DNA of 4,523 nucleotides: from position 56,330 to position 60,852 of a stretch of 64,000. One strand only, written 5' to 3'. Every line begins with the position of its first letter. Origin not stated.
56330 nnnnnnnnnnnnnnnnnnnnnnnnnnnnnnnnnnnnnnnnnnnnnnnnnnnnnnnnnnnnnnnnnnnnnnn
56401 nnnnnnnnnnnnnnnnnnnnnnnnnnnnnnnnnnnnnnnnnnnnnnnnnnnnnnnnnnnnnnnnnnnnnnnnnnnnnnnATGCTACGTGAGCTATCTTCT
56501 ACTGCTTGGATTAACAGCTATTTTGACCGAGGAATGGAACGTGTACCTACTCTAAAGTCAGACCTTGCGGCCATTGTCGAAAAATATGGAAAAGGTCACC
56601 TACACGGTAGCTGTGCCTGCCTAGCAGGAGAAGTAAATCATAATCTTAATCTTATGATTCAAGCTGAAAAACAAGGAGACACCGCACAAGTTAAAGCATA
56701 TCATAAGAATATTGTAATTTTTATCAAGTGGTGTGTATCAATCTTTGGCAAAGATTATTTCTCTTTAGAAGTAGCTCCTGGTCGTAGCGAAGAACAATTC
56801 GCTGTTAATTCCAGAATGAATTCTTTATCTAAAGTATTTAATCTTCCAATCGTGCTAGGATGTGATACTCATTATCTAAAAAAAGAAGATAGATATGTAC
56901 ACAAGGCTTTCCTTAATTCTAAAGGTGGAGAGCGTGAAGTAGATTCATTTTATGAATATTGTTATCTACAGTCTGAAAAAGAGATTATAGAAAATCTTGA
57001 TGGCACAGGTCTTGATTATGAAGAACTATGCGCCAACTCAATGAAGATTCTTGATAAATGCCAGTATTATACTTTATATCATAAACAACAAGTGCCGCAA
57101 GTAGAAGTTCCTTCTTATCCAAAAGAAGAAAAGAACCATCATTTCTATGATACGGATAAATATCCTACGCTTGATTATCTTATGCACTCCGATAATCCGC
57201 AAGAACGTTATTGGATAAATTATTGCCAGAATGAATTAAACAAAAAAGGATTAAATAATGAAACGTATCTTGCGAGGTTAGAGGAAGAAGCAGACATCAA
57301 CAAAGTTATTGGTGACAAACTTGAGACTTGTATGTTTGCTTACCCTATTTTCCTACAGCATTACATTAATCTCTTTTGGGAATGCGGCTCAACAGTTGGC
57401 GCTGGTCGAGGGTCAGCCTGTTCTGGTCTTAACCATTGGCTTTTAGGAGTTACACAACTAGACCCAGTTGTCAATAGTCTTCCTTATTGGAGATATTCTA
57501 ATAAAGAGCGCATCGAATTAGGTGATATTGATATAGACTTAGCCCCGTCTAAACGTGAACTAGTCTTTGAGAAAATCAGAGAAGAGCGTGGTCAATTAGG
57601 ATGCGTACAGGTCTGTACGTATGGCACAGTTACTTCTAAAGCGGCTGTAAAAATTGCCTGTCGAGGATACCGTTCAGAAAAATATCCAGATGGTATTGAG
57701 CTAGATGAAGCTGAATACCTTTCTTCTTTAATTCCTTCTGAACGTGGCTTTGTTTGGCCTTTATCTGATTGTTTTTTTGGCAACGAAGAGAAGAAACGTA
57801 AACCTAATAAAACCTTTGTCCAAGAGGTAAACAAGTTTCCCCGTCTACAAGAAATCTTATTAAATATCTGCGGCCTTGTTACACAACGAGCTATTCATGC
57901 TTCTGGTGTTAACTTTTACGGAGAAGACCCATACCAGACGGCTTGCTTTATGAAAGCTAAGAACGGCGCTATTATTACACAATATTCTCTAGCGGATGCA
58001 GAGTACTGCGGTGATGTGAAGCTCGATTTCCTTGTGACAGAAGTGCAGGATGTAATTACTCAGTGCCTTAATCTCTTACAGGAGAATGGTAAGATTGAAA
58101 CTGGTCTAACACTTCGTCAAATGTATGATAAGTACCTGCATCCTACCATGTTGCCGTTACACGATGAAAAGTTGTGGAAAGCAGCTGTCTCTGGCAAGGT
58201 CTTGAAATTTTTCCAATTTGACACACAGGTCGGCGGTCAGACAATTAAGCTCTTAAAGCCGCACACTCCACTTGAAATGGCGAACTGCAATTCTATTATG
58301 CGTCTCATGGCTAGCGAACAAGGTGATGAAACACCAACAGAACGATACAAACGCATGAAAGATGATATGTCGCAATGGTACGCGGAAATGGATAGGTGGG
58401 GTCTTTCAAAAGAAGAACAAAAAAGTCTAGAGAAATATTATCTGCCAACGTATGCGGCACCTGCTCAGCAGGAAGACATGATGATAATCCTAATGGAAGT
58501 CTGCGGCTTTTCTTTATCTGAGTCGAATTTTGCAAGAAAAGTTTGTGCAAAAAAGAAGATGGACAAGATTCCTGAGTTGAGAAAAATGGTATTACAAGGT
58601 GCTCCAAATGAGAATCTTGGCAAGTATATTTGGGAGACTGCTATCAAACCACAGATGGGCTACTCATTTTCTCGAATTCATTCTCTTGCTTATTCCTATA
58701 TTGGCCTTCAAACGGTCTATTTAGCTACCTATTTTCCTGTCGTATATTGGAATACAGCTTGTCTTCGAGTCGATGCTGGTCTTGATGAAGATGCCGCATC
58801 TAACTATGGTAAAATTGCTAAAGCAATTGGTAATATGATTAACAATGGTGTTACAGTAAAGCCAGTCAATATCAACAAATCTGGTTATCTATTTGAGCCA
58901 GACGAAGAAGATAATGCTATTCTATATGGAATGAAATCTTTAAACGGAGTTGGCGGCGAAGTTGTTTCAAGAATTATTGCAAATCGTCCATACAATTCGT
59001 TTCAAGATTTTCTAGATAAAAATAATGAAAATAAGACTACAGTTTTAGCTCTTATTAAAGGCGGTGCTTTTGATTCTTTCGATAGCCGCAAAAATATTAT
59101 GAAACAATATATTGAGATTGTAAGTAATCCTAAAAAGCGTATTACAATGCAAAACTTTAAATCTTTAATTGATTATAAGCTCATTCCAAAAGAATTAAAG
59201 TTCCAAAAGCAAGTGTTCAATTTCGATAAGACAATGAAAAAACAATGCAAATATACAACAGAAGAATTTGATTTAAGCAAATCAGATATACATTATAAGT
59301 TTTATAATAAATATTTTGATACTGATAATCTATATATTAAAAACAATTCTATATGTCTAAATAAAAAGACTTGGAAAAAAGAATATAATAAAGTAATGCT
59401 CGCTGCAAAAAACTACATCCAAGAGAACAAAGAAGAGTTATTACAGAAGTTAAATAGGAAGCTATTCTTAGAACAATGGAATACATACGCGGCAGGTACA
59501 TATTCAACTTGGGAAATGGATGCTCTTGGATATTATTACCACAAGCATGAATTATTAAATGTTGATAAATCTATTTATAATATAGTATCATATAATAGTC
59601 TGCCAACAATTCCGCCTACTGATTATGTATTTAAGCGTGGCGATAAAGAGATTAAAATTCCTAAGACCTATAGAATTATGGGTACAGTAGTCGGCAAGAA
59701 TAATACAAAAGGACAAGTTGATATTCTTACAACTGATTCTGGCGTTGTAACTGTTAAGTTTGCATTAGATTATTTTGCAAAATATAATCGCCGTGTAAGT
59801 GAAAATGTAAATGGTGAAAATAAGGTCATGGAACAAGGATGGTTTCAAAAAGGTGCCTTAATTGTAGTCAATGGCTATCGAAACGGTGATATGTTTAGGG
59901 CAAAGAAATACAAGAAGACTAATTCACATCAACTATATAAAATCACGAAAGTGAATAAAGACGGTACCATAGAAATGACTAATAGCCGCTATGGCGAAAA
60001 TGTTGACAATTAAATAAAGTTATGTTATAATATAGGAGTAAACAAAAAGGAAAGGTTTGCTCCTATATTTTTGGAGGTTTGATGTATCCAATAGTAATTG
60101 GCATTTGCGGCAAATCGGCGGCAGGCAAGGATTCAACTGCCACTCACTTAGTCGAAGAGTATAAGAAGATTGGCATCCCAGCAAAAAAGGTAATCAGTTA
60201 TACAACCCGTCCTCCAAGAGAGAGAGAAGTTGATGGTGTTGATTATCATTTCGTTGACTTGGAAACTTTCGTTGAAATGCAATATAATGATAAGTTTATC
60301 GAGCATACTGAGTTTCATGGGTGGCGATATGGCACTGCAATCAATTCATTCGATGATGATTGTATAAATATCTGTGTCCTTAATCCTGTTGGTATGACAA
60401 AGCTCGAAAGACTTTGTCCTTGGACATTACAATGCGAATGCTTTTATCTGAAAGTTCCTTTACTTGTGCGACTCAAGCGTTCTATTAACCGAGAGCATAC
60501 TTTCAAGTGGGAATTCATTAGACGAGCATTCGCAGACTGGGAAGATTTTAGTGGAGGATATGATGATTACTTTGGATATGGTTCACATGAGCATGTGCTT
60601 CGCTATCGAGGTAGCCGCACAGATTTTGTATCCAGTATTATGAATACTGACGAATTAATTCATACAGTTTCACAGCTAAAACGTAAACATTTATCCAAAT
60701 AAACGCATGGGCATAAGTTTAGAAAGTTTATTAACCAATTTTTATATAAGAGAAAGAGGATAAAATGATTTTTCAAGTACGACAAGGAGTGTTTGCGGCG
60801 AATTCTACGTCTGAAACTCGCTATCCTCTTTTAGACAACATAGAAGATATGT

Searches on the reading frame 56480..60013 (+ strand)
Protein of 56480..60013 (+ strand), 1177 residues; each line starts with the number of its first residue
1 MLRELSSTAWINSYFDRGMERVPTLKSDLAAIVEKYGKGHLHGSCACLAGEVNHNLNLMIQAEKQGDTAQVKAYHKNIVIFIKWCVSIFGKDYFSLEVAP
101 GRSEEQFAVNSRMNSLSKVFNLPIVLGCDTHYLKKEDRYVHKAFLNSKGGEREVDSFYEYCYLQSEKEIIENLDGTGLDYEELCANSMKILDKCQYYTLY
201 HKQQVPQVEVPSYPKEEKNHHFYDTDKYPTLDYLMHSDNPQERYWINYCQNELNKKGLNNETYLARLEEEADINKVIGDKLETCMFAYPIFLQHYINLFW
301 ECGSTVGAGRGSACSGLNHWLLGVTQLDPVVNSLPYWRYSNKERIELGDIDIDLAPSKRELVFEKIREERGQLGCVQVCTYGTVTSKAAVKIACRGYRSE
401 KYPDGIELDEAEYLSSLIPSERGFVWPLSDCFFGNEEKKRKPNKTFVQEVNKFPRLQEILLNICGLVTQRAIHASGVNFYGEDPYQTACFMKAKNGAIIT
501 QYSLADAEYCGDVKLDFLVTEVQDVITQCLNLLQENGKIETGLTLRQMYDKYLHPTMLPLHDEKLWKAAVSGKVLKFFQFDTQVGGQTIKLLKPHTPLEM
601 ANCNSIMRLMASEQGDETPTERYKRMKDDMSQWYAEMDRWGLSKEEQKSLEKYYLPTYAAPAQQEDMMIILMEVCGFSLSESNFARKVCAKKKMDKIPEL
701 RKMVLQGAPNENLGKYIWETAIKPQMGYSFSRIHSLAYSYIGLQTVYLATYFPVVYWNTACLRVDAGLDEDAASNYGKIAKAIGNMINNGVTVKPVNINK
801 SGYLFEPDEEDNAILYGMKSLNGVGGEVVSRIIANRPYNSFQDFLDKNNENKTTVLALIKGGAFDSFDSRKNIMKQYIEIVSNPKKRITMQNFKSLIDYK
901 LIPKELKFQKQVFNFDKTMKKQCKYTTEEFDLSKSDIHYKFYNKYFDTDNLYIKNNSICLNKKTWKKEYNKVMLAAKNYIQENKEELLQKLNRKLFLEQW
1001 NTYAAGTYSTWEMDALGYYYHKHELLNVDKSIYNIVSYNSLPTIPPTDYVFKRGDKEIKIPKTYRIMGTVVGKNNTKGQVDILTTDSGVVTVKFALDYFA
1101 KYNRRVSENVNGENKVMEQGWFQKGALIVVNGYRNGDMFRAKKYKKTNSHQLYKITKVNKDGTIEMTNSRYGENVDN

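Call 16: search_protein_families(library=phrogs, proteins=[window:56480-60013:+], max_evalue=0.001)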
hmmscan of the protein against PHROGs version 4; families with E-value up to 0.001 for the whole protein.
window:56480-60013:+ (1177 aa): 7 families
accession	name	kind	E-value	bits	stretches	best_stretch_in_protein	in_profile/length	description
phrog_405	-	DNA, RNA and nucleotide metabolism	1.8e-175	586.8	1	2-1160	141-1096/1190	DNA polymerase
phrog_12219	-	DNA, RNA and nucleotide metabolism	4.6e-171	572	1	349-1149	3-805/823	DNA polymerase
phrog_20695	-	DNA, RNA and nucleotide metabolism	3.2e-108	363.4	1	744-1170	2-438/440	DNA binding protein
phrog_21652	-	DNA, RNA and nucleotide metabolism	4.8e-86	290.2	1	315-730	39-451/476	DNA polymerase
phrog_7513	-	unknown function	7.5e-67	227.2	1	2-347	108-451/461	-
phrog_11165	-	DNA, RNA and nucleotide metabolism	5.1e-42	144.8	1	288-840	59-579/782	DNA polymerase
phrog_4335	-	unknown function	3.9e-05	24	1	710-840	14-133/421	-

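Call 58: search_dna_similar(query=window:56480-60013:+, collection=phages, mode=protein, max_rows=15)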
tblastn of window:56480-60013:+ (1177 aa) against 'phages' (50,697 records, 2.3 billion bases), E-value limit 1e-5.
Records with a match: 1382; places in all: 1388; records where one place covers at least 80% of the query: 117.
Best place of each record, by identity: <60% 1382.
By first word of the organism name: Pseudomonas 302; Mycobacterium 278; Streptomyces 211; Gordonia 119; Bacillus 99; Staphylococcus 47; Bacteriophage 37; Microbacterium 32; Escherichia 31; Rhodococcus 22; and 55 more.
By host as written in the record: Mycobacterium smegmatis mc2 155 202; Pseudomonas aeruginosa 118; - 92; Pseudomonas aeruginosa PAO1 86; Streptomyces griseus ATCC 10137 81; Gordonia terrae 3612 65; Streptomyces lividans JI 1326 44; Mycobacterium smegmatis mc#155 37; and 229 more.
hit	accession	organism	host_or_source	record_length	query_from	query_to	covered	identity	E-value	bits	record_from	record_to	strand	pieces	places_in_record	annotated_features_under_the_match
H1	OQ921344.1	Bacillus phage SPbetaL4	Bacillus subtilis BEST7003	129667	2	1170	99%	38.4%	0e+0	818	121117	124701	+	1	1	hypothetical protein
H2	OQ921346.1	Bacillus phage SPbetaL6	Bacillus subtilis BEST7003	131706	2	1170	99%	37.8%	0e+0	821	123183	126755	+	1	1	hypothetical protein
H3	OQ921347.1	Bacillus phage SPbetaL7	Bacillus subtilis BEST7003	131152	2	1170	99%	37.8%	0e+0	821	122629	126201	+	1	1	hypothetical protein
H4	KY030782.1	Bacillus phage phi3T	Bacillus subtilis str. 168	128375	2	1170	99%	37.7%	0e+0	822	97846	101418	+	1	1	DNA polymerase III alpha subunit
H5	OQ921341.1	Bacillus phage SPbetaL1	Bacillus subtilis BEST7003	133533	2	1170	99%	37.7%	0e+0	818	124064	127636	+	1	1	hypothetical protein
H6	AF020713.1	Bacillus phage SPBc2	-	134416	2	1170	99%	37.7%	0e+0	822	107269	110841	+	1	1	yorL: putative DNA polymerase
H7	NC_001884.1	Bacillus phage SPBc2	Bacillus subtilis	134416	2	1170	99%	37.7%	0e+0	822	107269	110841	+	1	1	yorL: DNA polymerase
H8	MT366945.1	Bacillus phage phi3Ts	Bacillus subtilis subsp. subtilis str. ...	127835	2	1170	99%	37.7%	0e+0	820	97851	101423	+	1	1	putative DNA polymerase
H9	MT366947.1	Bacillus phage Hyb2phi3Ts-SPbeta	Bacillus subtilis subsp. subtilis str. ...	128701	2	1170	99%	37.7%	0e+0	820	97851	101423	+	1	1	putative DNA polymerase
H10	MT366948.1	Bacillus phage Hyb3phi3Ts-SPbeta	Bacillus subtilis subsp. subtilis str. ...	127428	2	1170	99%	37.7%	0e+0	820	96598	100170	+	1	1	putative DNA polymerase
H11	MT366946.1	Bacillus phage Hyb1phi3Ts-SPbeta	Bacillus subtilis subsp. subtilis str. ...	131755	2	1170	99%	37.7%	0e+0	820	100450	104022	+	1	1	putative DNA polymerase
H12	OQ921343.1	Bacillus phage SPbetaL3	Bacillus subtilis BEST7003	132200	2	1170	99%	37.7%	0e+0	820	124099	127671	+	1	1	hypothetical protein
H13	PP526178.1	Bacillus phage phi3T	Bacillus subtilis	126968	2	1170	99%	37.7%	0e+0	820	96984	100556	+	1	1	record has no annotation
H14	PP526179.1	Bacillus phage phi3T-SPBeta hybrid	Bacillus subtilis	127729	2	1170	99%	37.7%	0e+0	820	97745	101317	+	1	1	record has no annotation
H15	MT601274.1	Bacillus phage vB_BsuS-Goe13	Bacillus subtilis Delta6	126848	2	1170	99%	37.6%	0e+0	820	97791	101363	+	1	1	yorL: putative DNA polymerase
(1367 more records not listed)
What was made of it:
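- Closest known: Origins of Gram-positive phages. Different: The nearest cultured relatives by DNA polymerase are SPbeta-like phages at 38% identity (call 58).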

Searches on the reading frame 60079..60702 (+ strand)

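Call 71: search_protein_families(library=phrogs, proteins=[window:60079-60702:+], max_evalue=0.001)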
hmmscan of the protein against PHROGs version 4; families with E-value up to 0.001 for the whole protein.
window:60079-60702:+ (207 aa): 2 families
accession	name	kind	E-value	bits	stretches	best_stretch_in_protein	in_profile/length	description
phrog_1815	-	other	7.7e-36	125.2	1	9-160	8-154/197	guanylate kinase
phrog_139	-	other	4.9e-05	23.9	1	1-28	80-107/342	deoxynucleoside monophosphate kinase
